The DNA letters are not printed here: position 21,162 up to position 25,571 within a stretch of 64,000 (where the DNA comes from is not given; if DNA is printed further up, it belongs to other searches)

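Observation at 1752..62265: Strongly over-represented octamer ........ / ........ (consensus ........[G/C]C) scattered through genes, stop codons and a terminator flank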

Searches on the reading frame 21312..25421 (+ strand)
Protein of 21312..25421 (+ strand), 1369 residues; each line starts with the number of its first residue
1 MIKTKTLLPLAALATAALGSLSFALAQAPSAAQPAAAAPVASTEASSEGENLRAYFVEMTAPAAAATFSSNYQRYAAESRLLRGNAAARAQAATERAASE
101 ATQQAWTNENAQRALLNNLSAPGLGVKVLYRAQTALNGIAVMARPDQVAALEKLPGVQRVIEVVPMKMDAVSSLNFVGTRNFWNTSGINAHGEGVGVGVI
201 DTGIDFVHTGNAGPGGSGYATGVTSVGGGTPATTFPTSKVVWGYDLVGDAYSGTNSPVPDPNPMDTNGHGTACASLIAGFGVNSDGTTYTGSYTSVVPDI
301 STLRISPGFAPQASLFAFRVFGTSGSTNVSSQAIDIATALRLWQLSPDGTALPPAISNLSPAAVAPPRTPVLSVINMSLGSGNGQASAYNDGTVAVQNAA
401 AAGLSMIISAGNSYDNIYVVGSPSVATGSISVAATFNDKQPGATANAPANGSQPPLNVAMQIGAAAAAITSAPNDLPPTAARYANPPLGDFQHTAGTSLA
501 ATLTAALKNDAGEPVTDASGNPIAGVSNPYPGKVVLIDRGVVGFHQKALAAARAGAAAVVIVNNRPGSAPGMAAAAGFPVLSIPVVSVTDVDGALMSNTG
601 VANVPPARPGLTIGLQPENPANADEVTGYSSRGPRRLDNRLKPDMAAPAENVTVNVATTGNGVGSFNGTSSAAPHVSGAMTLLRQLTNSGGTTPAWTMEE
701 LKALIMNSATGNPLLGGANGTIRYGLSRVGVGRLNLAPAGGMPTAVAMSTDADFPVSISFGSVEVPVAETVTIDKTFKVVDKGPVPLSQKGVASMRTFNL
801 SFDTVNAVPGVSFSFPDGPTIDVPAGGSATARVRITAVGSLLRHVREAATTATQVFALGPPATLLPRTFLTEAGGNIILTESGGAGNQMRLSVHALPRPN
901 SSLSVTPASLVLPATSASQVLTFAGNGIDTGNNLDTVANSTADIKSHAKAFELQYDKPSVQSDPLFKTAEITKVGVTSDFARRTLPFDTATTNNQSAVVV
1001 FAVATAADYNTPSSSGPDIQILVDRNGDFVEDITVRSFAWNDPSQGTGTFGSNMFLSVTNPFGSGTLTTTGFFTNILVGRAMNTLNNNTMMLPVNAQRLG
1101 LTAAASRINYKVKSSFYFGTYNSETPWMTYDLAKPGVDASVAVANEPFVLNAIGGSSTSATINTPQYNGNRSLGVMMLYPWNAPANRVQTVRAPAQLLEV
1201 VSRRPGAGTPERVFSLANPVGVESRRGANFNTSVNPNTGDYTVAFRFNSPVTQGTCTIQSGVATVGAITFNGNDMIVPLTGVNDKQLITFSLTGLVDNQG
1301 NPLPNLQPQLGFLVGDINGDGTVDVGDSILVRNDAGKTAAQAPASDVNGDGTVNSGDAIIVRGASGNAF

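Call 9: search_protein_families(library=pfam, proteins=[window:21312-25421:+])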
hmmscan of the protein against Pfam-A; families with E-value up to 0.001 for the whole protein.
window:21312-25421:+ (1369 aa): 3 families
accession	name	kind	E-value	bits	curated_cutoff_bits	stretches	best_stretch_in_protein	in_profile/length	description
PF00082.27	Peptidase_S8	-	3.2e-34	119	21.8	2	192-506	1-248/288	Subtilase family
PF02225.27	PA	-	1e-11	45.2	23.9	1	517-594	17-93/95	PA domain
PF00404.24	Dockerin_1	-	8.5e-08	32.7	22.9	1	1315-1361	2-52/57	Dockerin type I domain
